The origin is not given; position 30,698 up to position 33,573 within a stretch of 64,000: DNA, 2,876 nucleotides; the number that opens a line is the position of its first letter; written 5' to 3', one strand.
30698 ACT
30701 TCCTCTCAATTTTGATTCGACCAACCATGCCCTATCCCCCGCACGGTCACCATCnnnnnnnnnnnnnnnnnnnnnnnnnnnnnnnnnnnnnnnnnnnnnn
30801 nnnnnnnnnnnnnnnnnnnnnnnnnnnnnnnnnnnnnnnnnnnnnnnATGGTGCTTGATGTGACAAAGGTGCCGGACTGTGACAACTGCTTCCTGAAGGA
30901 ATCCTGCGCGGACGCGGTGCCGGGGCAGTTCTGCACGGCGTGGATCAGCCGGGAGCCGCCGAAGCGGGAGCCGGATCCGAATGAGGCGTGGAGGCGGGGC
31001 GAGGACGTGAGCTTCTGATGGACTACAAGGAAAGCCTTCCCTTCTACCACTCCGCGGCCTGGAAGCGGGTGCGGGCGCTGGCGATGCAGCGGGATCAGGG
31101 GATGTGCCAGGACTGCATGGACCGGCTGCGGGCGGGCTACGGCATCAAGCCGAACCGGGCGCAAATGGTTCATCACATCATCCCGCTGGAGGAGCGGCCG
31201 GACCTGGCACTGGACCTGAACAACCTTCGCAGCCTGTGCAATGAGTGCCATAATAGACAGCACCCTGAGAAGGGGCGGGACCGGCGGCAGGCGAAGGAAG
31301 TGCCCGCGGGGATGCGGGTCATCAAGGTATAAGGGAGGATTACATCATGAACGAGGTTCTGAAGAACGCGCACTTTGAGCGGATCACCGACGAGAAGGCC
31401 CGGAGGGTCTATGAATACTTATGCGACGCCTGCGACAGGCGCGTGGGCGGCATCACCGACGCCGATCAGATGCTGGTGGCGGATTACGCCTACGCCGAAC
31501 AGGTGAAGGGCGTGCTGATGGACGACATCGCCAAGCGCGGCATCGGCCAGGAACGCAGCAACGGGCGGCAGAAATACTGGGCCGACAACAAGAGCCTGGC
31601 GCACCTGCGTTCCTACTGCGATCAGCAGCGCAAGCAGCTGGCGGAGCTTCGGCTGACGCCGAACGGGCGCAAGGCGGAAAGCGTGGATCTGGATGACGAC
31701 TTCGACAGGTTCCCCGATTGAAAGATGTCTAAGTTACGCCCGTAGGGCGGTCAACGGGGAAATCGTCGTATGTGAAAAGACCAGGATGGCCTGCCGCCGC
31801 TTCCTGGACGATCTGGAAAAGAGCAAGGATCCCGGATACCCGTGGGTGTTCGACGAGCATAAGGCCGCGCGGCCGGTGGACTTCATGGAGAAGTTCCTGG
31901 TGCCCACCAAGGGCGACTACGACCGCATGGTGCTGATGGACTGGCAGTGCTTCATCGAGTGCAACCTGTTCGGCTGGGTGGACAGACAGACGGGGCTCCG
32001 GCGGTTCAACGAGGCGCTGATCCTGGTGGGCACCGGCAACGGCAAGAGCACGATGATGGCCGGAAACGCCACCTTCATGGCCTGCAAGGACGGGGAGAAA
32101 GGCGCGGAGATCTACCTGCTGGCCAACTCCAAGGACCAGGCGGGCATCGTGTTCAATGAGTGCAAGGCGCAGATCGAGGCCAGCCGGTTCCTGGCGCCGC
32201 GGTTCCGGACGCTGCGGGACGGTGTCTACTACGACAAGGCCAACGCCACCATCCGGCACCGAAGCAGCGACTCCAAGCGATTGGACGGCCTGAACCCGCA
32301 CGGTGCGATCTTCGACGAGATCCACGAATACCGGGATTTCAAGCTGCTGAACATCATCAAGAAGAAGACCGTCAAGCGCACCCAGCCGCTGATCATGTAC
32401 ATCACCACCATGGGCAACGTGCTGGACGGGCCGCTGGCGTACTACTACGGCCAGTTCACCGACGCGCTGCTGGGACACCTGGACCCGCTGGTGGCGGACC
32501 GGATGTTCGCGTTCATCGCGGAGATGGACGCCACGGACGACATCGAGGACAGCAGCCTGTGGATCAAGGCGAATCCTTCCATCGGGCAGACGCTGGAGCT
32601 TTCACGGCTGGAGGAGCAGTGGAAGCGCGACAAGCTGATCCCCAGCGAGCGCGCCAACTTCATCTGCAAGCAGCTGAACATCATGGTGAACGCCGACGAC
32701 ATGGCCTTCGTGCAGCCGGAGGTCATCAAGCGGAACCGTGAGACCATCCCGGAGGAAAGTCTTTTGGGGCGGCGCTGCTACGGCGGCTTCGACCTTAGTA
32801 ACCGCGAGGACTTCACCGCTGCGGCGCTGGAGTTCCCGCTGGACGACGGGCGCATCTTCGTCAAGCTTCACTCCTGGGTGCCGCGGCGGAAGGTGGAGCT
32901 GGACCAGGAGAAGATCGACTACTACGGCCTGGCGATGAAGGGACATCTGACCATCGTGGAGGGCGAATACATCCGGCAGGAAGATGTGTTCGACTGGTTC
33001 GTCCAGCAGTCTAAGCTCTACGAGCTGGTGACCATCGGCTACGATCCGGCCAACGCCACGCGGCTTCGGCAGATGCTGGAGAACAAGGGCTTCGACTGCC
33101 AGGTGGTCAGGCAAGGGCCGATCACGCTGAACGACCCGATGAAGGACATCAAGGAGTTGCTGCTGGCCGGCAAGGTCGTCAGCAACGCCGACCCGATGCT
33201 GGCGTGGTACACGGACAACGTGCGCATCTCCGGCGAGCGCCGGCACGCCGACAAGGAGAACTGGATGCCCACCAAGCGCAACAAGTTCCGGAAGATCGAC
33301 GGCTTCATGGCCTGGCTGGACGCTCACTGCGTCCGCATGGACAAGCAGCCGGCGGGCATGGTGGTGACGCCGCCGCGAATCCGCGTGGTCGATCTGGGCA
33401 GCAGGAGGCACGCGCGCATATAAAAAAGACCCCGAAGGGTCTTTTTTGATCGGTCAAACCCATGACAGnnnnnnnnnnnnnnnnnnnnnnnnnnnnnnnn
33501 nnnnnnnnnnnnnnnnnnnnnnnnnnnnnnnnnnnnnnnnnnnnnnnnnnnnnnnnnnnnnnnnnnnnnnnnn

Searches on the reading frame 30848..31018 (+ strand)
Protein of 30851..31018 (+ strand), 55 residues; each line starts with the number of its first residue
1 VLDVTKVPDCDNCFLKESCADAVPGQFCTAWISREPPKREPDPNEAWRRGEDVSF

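Call 10: search_protein_families(library=pfam, proteins=[window:30851-31018:+], max_evalue=0.01)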
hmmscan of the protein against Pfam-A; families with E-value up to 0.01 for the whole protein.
window:30851-31018:+ (55 aa): 0 families

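Call 11: search_protein_families(library=phrogs, proteins=[window:30851-31018:+], max_evalue=0.01)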
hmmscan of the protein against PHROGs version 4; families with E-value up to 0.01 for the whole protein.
window:30851-31018:+ (55 aa): 0 families

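Call 32: find_related_loci(query=A2, collection=viral_contigs, flank=3500)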
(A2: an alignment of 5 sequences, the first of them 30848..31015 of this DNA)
Query A2 (56 aa) in viral_contigs; peptide patterns used: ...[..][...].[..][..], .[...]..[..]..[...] (x = any residue, [..] = any of these).
57 stretches matched a pattern; 4 encode a relative of the query (tblastn E <= 1e-3); 4 distinct loci.
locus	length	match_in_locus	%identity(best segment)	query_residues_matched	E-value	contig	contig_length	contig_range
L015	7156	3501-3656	69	5-56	2e-24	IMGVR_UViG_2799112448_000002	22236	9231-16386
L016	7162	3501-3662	63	3-56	2e-23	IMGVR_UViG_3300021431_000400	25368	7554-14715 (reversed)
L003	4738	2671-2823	67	4-54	3e-23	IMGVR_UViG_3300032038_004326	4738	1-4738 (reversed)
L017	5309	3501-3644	63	9-56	2e-19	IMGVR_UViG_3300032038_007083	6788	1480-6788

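Call 36: search_protein_families(library=ncbifam, proteins=[window:30848-31015:+], max_evalue=1)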
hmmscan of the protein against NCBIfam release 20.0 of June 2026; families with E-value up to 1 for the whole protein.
window:30848-31015:+ (56 aa): 0 families

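Call 45: find_related_loci(query=A3, collection=metagenome_contigs, flank=3500)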
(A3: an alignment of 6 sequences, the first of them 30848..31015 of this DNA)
Query A3 (56 aa) in metagenome_contigs; peptide patterns used: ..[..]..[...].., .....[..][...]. (x = any residue, [..] = any of these).
211 stretches matched a pattern; 15 encode a relative of the query (tblastn E <= 1e-3); 15 distinct loci.
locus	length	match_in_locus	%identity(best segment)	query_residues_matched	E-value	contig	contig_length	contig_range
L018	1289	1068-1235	86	1-56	3e-32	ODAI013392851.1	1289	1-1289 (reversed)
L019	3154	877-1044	71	1-56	2e-26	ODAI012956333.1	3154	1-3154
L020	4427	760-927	64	1-56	3e-23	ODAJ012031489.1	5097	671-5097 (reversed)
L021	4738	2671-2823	67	4-54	6e-23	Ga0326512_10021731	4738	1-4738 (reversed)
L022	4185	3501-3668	63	1-56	7e-23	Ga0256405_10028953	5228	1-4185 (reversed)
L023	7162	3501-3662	65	3-56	8e-23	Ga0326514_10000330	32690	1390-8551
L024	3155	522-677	65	3-54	1e-22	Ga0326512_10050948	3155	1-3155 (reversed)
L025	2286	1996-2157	59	3-56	1e-21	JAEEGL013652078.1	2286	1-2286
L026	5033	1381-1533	61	6-56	2e-19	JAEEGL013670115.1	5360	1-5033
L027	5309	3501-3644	63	9-56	4e-19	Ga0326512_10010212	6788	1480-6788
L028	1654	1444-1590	51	8-56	2e-15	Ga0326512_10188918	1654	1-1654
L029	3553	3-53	76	40-56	1e-5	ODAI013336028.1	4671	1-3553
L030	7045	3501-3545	80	37-49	2e-5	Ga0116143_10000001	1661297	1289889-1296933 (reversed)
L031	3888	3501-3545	80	37-49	3e-5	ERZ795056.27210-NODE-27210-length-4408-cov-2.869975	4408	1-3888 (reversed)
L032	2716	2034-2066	100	40-50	5e-5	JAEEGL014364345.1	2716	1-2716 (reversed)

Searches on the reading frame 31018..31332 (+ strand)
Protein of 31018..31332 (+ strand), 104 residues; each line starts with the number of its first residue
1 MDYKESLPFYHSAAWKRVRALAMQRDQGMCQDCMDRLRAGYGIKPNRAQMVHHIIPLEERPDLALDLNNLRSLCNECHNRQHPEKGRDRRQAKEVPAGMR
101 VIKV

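Call 10: search_protein_families(library=pfam, proteins=[window:31018-31332:+], max_evalue=0.01)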
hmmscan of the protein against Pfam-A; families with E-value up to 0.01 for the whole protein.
window:31018-31332:+ (104 aa): 2 families
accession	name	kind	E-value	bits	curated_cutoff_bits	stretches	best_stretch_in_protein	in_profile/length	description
PF01844.29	HNH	-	5e-11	43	21.4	1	30-83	1-46/47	HNH endonuclease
PF23545.1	Zn_ribbon_HMPTM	-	0.0089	16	27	0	70-80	5-15/45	HMPTM N-terminal zinc ribbon domain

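Call 11: search_protein_families(library=phrogs, proteins=[window:31018-31332:+], max_evalue=0.01)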
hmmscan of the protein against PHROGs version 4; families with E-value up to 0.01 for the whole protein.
window:31018-31332:+ (104 aa): 19 families
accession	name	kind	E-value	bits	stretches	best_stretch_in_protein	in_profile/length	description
phrog_144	-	DNA, RNA and nucleotide metabolism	1.1e-26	94.6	1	4-91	61-142/175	HNH endonuclease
phrog_119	-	DNA, RNA and nucleotide metabolism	1.4e-22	81.2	1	4-92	180-265/443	HNH endonuclease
phrog_4581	-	head and packaging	1.2e-19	72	1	4-101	42-126/395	terminase small subunit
phrog_589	-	DNA, RNA and nucleotide metabolism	1.6e-18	68.1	1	4-97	68-154/179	HNH endonuclease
phrog_5956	-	DNA, RNA and nucleotide metabolism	8.7e-18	65.3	1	9-93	41-119/138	HNH endonuclease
phrog_333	-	DNA, RNA and nucleotide metabolism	4.3e-11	44.1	1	13-93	19-90/138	HNH endonuclease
phrog_2323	-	DNA, RNA and nucleotide metabolism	1.1e-10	42.4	1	9-89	18-91/113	HNH endonuclease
phrog_8446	-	DNA, RNA and nucleotide metabolism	1.8e-09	38.6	1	11-82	124-196/211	HNH endonuclease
phrog_1271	-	DNA, RNA and nucleotide metabolism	4.4e-09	37.2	1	11-91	250-325/361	HNH endonuclease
phrog_6050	-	DNA, RNA and nucleotide metabolism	1e-06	28.9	1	16-85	300-361/402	HNH endonuclease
phrog_4321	-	DNA, RNA and nucleotide metabolism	1.1e-06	29.5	1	8-82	41-113/135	HNH endonuclease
phrog_25061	-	DNA, RNA and nucleotide metabolism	2.3e-06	29.2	1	5-81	117-185/219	HNH endonuclease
phrog_338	-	DNA, RNA and nucleotide metabolism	8.6e-06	26.3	1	11-81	190-259/340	HNH endonuclease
phrog_740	-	DNA, RNA and nucleotide metabolism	7.1e-05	22.9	1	16-84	27-87/332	HNH endonuclease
phrog_3106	-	DNA, RNA and nucleotide metabolism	0.00032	21.5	1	20-93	151-232/252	HNH endonuclease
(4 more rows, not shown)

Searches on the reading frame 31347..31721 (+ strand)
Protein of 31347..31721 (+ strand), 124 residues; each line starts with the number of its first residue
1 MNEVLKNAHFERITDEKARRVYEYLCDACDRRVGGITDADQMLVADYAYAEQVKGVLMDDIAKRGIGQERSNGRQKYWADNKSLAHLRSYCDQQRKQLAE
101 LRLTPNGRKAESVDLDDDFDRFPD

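Call 10: search_protein_families(library=pfam, proteins=[window:31347-31721:+], max_evalue=0.01)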
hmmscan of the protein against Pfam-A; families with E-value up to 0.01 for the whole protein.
window:31347-31721:+ (124 aa): 1 family
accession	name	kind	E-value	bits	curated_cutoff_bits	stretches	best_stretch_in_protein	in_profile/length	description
PF05119.17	Terminase_4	-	1.7e-07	32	24.7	1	18-110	1-90/98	Phage terminase, small subunit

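Call 11: search_protein_families(library=phrogs, proteins=[window:31347-31721:+], max_evalue=0.01)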
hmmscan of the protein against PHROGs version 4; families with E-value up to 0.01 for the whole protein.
window:31347-31721:+ (124 aa): 2 families
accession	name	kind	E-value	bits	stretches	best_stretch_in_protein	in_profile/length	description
phrog_5110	-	head and packaging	1.3e-05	26.2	1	43-112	34-104/110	terminase small subunit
phrog_83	-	head and packaging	0.0011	19.6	1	15-114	89-184/246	terminase small subunit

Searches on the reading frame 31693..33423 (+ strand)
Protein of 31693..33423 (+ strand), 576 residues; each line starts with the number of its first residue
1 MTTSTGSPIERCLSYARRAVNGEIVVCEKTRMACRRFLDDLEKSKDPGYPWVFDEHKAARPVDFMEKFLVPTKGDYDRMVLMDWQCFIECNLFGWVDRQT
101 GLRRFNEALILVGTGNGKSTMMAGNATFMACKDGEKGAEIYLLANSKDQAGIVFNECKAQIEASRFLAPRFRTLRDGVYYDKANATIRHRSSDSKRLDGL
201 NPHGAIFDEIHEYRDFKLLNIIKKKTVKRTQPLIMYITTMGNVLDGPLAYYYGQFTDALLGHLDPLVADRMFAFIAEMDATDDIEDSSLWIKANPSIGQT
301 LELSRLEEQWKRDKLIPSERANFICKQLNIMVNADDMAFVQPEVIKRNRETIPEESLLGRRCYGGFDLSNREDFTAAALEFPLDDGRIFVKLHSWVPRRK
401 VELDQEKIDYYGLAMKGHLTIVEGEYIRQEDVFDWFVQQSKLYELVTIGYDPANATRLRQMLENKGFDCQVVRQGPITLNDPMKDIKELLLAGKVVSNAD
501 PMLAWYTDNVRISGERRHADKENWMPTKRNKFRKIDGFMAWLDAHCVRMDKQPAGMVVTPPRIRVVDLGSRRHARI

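Call 10: search_protein_families(library=pfam, proteins=[window:31693-33423:+], max_evalue=0.01)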
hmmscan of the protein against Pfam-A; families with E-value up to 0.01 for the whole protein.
window:31693-33423:+ (576 aa): 3 families
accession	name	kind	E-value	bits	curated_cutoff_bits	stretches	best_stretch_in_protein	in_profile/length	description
PF20441.4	TerL_nuclease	-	6.1e-39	134.3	24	1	268-542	4-276/286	Terminase large subunit, endonuclease domain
PF03354.21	TerL_ATPase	-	7.5e-26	91.4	23.7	1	83-246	1-167/178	Terminase large subunit, ATPase domain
PF03237.21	Terminase_6N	-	0.00016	21.9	22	1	110-239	2-134/215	Terminase large subunit, T4likevirus-type, N-terminal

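Call 11: search_protein_families(library=phrogs, proteins=[window:31693-33423:+], max_evalue=0.01)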
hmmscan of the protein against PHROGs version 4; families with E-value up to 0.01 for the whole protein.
window:31693-33423:+ (576 aa): 8 families
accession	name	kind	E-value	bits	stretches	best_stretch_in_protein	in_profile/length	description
phrog_9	-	head and packaging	1.1e-158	531.6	1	14-555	169-670/812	terminase large subunit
phrog_2699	-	head and packaging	5e-74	250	1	268-551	14-296/315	terminase large subunit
phrog_10517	-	head and packaging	1.5e-45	156.3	1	7-157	32-181/207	terminase large subunit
phrog_4914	-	head and packaging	1.8e-42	146.4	1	14-203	13-211/213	terminase large subunit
phrog_7331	-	head and packaging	1.6e-17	64.1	1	455-549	3-93/113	terminase large subunit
phrog_37124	-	unknown function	6.1e-07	30.4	1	368-476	3-126/143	-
phrog_2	-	head and packaging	1.2e-06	28.6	1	109-506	281-563/807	terminase large subunit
phrog_7622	-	head and packaging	1.5e-05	25.7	1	84-218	60-197/224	terminase large subunit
